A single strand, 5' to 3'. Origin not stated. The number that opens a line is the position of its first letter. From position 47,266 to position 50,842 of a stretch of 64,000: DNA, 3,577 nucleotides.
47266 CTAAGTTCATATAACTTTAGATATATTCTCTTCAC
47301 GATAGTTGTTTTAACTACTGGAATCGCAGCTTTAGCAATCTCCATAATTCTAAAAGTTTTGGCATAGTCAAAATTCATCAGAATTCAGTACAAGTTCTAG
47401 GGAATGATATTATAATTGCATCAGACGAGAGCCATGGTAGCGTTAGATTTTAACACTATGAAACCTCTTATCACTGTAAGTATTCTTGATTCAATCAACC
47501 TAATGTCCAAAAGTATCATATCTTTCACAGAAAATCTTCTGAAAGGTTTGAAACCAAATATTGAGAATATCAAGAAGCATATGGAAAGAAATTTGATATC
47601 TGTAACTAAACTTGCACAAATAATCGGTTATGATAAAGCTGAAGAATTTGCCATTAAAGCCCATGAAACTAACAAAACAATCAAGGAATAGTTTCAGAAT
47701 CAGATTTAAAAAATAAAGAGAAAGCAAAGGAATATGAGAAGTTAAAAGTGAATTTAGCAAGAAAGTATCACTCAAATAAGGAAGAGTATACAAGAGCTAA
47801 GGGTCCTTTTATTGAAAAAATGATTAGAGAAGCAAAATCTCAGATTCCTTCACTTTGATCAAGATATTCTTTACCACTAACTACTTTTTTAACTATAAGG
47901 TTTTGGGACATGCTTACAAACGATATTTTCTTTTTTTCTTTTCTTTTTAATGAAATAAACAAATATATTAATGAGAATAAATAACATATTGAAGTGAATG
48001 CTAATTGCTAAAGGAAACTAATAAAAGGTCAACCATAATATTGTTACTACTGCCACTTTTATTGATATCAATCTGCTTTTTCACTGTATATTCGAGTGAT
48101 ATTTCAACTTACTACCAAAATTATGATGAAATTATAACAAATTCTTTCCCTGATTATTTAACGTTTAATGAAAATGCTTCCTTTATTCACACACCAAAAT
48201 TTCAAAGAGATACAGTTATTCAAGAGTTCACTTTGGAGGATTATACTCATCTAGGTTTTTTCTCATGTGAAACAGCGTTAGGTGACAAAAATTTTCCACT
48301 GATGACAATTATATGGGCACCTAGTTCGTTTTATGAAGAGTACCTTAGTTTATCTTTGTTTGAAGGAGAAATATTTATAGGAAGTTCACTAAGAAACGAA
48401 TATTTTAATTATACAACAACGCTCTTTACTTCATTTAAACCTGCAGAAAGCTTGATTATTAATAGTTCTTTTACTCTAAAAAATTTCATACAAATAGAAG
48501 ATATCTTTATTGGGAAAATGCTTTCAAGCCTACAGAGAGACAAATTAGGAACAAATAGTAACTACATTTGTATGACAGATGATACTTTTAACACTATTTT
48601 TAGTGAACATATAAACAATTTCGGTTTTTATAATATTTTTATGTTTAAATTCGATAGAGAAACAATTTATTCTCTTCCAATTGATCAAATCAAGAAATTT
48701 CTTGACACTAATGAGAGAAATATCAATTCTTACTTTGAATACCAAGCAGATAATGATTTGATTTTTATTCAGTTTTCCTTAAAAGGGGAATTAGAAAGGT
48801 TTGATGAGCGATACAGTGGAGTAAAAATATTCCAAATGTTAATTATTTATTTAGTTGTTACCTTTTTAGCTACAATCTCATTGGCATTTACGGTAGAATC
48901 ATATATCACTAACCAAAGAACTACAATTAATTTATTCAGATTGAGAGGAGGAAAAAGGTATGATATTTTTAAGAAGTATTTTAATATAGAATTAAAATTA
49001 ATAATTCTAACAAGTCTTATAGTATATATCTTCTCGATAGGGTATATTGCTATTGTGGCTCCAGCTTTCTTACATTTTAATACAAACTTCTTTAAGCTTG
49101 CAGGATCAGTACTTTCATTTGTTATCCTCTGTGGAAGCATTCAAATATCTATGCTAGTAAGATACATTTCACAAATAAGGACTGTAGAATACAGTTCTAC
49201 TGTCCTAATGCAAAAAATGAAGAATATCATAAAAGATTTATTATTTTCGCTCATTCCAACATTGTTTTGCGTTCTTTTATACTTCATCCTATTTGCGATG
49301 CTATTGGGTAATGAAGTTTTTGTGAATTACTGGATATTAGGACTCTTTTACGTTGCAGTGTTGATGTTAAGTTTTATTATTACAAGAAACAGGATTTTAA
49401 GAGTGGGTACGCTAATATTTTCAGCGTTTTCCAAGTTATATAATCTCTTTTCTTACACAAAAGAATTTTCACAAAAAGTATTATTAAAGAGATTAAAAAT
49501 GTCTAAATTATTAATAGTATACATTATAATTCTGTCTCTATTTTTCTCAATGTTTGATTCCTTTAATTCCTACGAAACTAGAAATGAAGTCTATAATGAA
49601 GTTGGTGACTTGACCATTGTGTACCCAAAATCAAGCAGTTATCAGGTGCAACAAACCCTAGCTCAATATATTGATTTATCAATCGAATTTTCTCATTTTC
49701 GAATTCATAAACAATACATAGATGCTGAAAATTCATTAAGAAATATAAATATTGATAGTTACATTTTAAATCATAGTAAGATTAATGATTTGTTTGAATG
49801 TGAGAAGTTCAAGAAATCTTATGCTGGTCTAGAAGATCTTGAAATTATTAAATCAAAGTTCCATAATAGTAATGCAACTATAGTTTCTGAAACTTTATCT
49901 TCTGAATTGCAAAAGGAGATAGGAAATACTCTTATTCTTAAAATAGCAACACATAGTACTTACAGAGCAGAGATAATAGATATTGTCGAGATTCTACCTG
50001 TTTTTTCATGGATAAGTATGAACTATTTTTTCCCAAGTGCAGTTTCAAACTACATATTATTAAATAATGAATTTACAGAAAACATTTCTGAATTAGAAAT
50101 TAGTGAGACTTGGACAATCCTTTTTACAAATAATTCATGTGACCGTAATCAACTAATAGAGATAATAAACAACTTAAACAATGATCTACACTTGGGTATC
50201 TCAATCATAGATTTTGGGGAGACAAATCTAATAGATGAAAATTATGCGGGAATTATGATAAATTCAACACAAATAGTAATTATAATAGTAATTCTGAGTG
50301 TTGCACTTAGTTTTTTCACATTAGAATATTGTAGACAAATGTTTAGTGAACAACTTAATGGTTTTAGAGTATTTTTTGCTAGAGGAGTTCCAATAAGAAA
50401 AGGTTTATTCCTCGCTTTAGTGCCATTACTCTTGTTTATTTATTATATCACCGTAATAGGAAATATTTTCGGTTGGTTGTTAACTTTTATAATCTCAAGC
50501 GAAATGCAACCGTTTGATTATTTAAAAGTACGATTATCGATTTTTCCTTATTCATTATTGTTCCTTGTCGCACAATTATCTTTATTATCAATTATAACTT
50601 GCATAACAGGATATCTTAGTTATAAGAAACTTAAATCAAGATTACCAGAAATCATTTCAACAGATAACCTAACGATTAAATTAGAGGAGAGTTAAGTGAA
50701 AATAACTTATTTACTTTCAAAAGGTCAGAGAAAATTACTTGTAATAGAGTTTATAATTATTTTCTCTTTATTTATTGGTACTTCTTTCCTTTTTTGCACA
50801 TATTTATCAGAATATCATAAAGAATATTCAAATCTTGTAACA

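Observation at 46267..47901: grpB 3'-end duplicated as a 194-bp direct repeat around a 1.25-kb insertion that carries a fumarase remnant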

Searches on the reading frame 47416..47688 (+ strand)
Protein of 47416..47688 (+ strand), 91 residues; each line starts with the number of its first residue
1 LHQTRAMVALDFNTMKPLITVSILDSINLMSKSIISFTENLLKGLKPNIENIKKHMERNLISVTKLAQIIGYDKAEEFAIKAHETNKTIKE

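Call 7: search_protein_families(library=pfam, proteins=[window:47416-47688:+], max_evalue=0.01)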
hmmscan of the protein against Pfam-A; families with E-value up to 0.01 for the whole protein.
window:47416-47688:+ (91 aa): 1 family
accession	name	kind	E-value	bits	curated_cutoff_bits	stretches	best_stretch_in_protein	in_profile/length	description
PF10415.14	FumaraseC_C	-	1.6e-07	32.1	32.5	1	63-91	2-30/54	Fumarase C C-terminus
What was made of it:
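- Checked: ORF 47416-47691 hits FumaraseC_C (E 1.6e-7, 32.1 bits, just under the 32.5 cut-off; call 7).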

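Call 35: search_protein_representatives(protein=window:47416-47688:+)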
Query: 91 residues. Proteins with E-value up to 0.001 (for the whole library): 756; up to 1e-10: 20; up to 1e-30: 0. The best 150 are listed.
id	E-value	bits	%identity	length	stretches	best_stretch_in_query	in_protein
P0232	2.0e-15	72.6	41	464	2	9-91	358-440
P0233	2.8e-14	68.9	49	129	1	9-91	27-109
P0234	6.3e-13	64.7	48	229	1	10-91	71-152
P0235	4.9e-12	61.8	39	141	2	33-91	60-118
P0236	5.4e-12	61.7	46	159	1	10-90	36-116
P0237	6.9e-12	61.4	46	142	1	10-91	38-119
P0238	1.0e-11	60.8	43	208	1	10-91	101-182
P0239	1.0e-11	60.8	45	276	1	10-91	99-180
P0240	1.0e-11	60.8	46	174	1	10-91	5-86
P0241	1.3e-11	60.5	44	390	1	10-90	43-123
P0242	1.7e-11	60.1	43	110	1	11-85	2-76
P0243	2.2e-11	59.8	40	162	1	9-91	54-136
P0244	2.4e-11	59.6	41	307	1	10-91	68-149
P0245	2.5e-11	59.6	38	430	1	3-87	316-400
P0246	2.6e-11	59.6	44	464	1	10-91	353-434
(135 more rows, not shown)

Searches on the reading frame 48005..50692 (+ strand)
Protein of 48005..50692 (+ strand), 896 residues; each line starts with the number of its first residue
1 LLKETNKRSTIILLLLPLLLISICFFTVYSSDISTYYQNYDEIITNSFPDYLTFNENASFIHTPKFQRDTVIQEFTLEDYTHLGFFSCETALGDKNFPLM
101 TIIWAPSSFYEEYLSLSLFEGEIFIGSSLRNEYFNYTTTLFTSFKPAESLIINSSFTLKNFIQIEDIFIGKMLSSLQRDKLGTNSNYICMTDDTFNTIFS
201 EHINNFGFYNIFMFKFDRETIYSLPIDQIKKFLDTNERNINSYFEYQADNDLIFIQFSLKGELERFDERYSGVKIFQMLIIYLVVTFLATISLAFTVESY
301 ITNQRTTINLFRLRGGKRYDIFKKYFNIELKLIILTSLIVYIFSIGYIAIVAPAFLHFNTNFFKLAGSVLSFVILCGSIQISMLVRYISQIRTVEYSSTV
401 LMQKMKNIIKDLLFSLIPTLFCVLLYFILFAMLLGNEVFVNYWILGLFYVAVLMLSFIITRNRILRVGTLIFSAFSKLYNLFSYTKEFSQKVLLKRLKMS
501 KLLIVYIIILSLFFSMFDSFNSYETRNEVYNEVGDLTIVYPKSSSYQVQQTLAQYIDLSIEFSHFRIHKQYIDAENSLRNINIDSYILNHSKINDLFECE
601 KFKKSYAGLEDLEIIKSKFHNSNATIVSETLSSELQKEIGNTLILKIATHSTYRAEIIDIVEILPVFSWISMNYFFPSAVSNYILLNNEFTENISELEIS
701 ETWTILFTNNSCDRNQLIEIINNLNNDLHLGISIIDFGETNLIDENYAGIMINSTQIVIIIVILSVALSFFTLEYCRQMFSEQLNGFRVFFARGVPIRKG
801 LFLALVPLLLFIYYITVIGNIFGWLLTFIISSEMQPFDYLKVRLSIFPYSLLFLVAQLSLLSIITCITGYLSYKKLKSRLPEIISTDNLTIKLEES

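Call 7: search_protein_families(library=pfam, proteins=[window:48005-50692:+], max_evalue=0.01)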
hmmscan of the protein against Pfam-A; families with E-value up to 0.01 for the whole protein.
window:48005-50692:+ (896 aa): 1 family
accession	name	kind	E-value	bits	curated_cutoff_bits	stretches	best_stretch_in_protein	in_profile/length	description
PF02687.27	FtsX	-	0.002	18.6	25.5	1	280-386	2-114/120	FtsX-like permease C-terminal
